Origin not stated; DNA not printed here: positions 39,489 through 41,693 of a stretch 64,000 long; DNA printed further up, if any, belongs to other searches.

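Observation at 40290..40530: Glu-rich then Arg/Gly-rich low-complexity insertion inside a classical HdrA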

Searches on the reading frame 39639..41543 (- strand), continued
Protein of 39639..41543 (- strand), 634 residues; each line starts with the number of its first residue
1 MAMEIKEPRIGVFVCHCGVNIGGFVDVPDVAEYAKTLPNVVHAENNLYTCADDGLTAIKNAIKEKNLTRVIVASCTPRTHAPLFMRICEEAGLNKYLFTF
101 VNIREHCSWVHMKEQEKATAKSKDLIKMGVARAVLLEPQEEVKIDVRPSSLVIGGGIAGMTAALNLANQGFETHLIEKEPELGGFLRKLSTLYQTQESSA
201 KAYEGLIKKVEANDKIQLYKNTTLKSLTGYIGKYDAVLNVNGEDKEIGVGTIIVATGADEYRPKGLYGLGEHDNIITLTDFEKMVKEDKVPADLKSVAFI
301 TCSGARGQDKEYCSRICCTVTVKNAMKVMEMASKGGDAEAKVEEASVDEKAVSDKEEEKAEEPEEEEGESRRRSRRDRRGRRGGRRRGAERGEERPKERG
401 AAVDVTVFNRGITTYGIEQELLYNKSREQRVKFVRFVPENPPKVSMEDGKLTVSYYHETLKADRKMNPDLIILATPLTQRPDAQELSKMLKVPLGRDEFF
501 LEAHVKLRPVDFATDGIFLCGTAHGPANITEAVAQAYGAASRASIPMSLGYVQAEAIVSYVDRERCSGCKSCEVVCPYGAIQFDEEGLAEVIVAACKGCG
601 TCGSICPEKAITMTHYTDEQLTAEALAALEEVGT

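Call 45: find_encoding_contigs(protein=P0001, flank=6000, max_places=1)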
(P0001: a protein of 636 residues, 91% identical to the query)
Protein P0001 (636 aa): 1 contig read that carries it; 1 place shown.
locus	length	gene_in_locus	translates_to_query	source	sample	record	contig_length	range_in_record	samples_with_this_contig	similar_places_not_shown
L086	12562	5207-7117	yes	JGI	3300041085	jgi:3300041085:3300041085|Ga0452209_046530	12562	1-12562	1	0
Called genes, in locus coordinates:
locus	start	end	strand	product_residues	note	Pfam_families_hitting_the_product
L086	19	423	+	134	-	PF02754:CCG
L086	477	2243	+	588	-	PF00890:FAD_binding_2 (weak), PF01266:DAO (faint), PF07992:Pyr_redox_2, PF12831:FAD_oxidored (faint), PF13450:NAD_binding_8 (weak)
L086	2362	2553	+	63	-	PF02662:FlpD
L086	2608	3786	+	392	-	PF13237:Fer4_10 (weak), PF04422:FrhB_FdhB_N, PF04432:FrhB_FdhB_C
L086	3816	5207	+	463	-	PF07992:Pyr_redox_2 (weak), PF13738:Pyr_redox_3 (weak), PF00070:Pyr_redox (faint), PF00890:FAD_binding_2 (weak), PF01266:DAO (weak), PF12831:FAD_oxidored, PF13450:NAD_binding_8 (weak)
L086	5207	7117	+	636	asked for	PF00890:FAD_binding_2, PF01266:DAO (weak), PF07992:Pyr_redox_2, PF12831:FAD_oxidored (weak), PF13450:NAD_binding_8, PF00037:Fer4 (weak), PF12837:Fer4_6 (weak), PF14697:Fer4_21, +5 more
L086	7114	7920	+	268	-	PF02662:FlpD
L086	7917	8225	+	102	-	-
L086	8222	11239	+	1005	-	PF00037:Fer4 (weak), PF13187:Fer4_9 (weak), PF07992:Pyr_redox_2, PF13450:NAD_binding_8 (weak), PF13738:Pyr_redox_3 (weak), PF00037:Fer4, PF12837:Fer4_6 (weak), PF14697:Fer4_21, +13 more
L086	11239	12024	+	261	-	PF02662:FlpD, PF12840:HTH_20 (weak)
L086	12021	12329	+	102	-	-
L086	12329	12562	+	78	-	?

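Call 46: find_encoding_contigs(protein=P0013, flank=8000, max_places=1)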
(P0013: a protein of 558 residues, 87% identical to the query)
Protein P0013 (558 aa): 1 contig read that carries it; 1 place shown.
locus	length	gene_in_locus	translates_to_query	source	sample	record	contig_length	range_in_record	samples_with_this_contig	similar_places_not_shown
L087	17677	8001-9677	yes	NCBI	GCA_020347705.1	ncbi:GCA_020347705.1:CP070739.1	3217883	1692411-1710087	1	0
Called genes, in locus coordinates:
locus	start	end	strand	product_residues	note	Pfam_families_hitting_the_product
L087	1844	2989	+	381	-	PF12797:Fer4_2 (faint), PF13183:Fer4_8, PF13237:Fer4_10, PF12838:Fer4_7 (weak), PF13187:Fer4_9 (weak), PF13484:Fer4_16 (weak), PF13534:Fer4_17, PF02754:CCG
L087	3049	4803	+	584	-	PF07992:Pyr_redox_2, PF00890:FAD_binding_2 (weak), PF01134:GIDA (weak), PF12831:FAD_oxidored, PF13450:NAD_binding_8 (weak), PF00037:Fer4 (weak), PF12837:Fer4_6 (weak), PF14697:Fer4_21 (weak), +3 more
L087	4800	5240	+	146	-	PF02662:FlpD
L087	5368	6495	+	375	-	PF04422:FrhB_FdhB_N, PF04432:FrhB_FdhB_C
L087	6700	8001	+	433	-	PF00890:FAD_binding_2 (weak), PF01266:DAO (weak), PF07992:Pyr_redox_2 (weak), PF12831:FAD_oxidored, PF13450:NAD_binding_8 (weak), PF00037:Fer4 (faint)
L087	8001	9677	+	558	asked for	PF00890:FAD_binding_2, PF01266:DAO (weak), PF07992:Pyr_redox_2, PF12831:FAD_oxidored (weak), PF13450:NAD_binding_8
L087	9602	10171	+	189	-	PF00224:PK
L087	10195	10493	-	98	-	-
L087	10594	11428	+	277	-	PF00266:Aminotran_5, PF01041:DegT_DnrJ_EryC1 (weak)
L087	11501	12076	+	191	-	PF02525:Flavodoxin_2, PF03358:FMN_red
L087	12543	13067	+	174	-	PF13238:AAA_18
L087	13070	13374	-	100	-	-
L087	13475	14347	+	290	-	PF13088:BNR_2 (faint)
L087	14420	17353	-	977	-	PF00082:Peptidase_S8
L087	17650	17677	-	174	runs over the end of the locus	PF21349:RUBY_RBDX (weak), PF02915:Rubrerythrin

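Call 47: find_encoding_contigs(protein=P0002, flank=3000, max_places=1)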
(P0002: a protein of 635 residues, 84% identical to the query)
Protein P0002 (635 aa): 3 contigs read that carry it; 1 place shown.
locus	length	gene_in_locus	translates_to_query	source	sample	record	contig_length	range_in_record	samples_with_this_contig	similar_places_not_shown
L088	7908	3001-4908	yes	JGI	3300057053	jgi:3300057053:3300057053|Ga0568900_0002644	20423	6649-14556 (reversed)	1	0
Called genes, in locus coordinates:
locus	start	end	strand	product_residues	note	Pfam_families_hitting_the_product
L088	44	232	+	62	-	-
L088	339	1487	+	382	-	PF13237:Fer4_10 (faint), PF14697:Fer4_21 (weak), PF12838:Fer4_7 (weak), PF04422:FrhB_FdhB_N, PF04432:FrhB_FdhB_C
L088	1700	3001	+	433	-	PF00070:Pyr_redox (faint), PF00890:FAD_binding_2 (faint), PF01266:DAO (faint), PF07992:Pyr_redox_2 (weak), PF12831:FAD_oxidored (weak), PF13450:NAD_binding_8 (faint)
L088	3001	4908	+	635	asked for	PF00890:FAD_binding_2 (weak), PF07992:Pyr_redox_2, PF12831:FAD_oxidored (weak), PF13450:NAD_binding_8 (weak), PF00037:Fer4, PF12837:Fer4_6 (weak), PF12838:Fer4_7, PF14697:Fer4_21, +6 more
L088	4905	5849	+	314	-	PF02662:FlpD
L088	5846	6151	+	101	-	-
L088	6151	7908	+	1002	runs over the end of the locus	PF12831:FAD_oxidored (weak), PF00037:Fer4 (weak), PF13187:Fer4_9 (weak), PF07992:Pyr_redox_2, PF00890:FAD_binding_2 (weak), PF00037:Fer4, PF13187:Fer4_9, PF14697:Fer4_21, +19 more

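Call 56: fold_search(model_id=the predicted structure, library=pdb)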
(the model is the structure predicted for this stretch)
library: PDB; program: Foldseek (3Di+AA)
matches with E <= 10: 1862; with E <= 0.001: 802
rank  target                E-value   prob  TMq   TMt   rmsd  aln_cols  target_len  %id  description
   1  8rvy_A                5.4e-60  1.00  0.63  0.62   7.7       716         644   35  CryoEM structure of the Elp-Hdr complex of Methanothermobacter marburgensis state 1 (composite structure) (released 2025-05-14)
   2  8rvu_A                5.3e-58  1.00  0.76  0.75   4.5       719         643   35  CryoEM structure of the Elp-Hdr complex of Methanothermobacter marburgensis state 2 (composite structure) (released 2025-05-14)
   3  5odc_A                6.6e-58  1.00  0.72  0.70   5.1       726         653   33  Heterodisulfide reductase / [NiFe]-hydrogenase complex from Methanothermococcus thermolithotrophicus at 2.3 A resoluti (released 2017-08-30)
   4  5odh_A                7.0e-58  1.00  0.71  0.69   5.2       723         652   34  Heterodisulfide reductase / [NiFe]-hydrogenase complex from Methanothermococcus thermolithotrophicus soaked with heter (released 2017-08-30)
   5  5odi_A                7.7e-57  1.00  0.71  0.69   5.3       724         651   34  Heterodisulfide reductase / [NiFe]-hydrogenase complex from Methanothermococcus thermolithotrophicus cocrystallized wi (released 2017-08-30)
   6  7bkd_A                3.3e-52  1.00  0.67  0.65   6.6       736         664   29  Formate dehydrogenase - heterodisulfide reductase - formylmethanofuran dehydrogenase complex from Methanospirillum hun (released 2021-09-29)
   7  7bkb_A                2.0e-51  1.00  0.76  0.73   4.5       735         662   30  Formate dehydrogenase - heterodisulfide reductase - formylmethanofuran dehydrogenase complex from Methanospirillum hun (released 2021-09-29)
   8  8rvu_a                9.2e-30  1.00  0.48  0.70   3.8       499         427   27  CryoEM structure of the Elp-Hdr complex of Methanothermobacter marburgensis state 2 (composite structure) (released 2025-05-14)
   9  8rwn_A                1.0e-29  1.00  0.48  0.70   3.8       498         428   27  CryoEM structure of the Hdr(ABC)2 subunits of the Elp-Hdr complex of Methanothermobacter marburgensis (released 2025-05-14)
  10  7bke_A                3.1e-27  1.00  0.49  0.68   4.1       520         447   22  Formate dehydrogenase - heterodisulfide reductase - formylmethanofuran dehydrogenase complex from Methanospirillum hun (released 2021-09-29)
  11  7bkd_a                2.2e-26  1.00  0.49  0.68   4.3       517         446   22  Formate dehydrogenase - heterodisulfide reductase - formylmethanofuran dehydrogenase complex from Methanospirillum hun (released 2021-09-29)
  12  6tjr_A                1.8e-24  1.00  0.47  0.85   3.2       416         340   21  Structure of HdrA-like subunit from Hyphomicrobium denitrificans (released 2020-08-19)
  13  1hyu                  2.3e-13  1.00  0.32  0.38  16.2       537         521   12  CRYSTAL STRUCTURE OF INTACT AHPF (released 2001-02-14)
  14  5ygq_A                3.3e-13  1.00  0.24  0.43  11.4       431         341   11  Crystal Structure of Ferredoxin NADP+ Oxidoreductase from Rhodopseudomonas palustris (released 2018-09-26)
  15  5mh4                  4.4e-13  1.00  0.39  0.75   5.2       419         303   14  Crystal Structure of Lactococcus lactis Thioredoxin Reductase (FR conformation) (released 2017-04-12)
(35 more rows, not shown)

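Call 66: predict_structure(alignment_id=A3)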
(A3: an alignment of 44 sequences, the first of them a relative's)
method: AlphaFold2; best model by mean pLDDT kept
length: 623 residues; sequences in the alignment: 44
mean_pLDDT: 77.8   pTM: 0.70
mean pLDDT of the five models: 77.8, 75.6, 75.2, 72.5, 70.2
residues with pLDDT >= 90: 191; 70-90: 297; 50-70: 55; < 50: 80
segments of 3 or more residues with pLDDT < 50: 1-9, 111-116, 345-390, 493-504, 621-623
pLDDT, mean of each block of 10 residues (from residue 1): 37 91 63 93 95 87 95 92 77 90 83 56 87 91 79 94 94 97 90 72 81 96 95 83 90 93 86 90 89 84 90 75 78 76 42 28 27 27 28 83 60 83 86 92 90 93 87 87 76 36 65 67 86 86 69 89 81 89 74 81 77 79 39
secondary structure, 60 per line:
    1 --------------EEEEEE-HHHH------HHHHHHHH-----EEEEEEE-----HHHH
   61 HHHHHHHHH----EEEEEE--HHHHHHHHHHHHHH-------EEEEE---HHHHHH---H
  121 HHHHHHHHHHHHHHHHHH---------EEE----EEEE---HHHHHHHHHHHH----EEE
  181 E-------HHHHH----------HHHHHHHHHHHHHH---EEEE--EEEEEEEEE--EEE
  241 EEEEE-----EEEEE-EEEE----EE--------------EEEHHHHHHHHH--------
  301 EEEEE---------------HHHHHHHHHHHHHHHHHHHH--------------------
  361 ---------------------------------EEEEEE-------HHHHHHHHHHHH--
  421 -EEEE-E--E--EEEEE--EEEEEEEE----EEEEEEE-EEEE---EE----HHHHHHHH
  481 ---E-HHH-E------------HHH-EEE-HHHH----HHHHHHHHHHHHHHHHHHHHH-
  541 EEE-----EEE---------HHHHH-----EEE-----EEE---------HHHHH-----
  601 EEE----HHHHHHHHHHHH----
elements in order: E15-20 H22-25 H32-39 E45-51 H57-69 E74-79 H82-95 E103-107 H111-116 H120-138 E148-150 E155-158 H162-173 E178-181 H189-193 H204-217 E221-224 E227-235 E238-245 E251-255 E257-260 E281-283 H284-292 E301-305 H321-340 E394-399 H407-418 E422-425 E433-437 E440-447 E452-458 E460-463 H473-480 E507-509 H511-514 H519-539 E541-543 E549-551 H561-565 E571-573 E579-581 H591-595 E601-603 H608-619
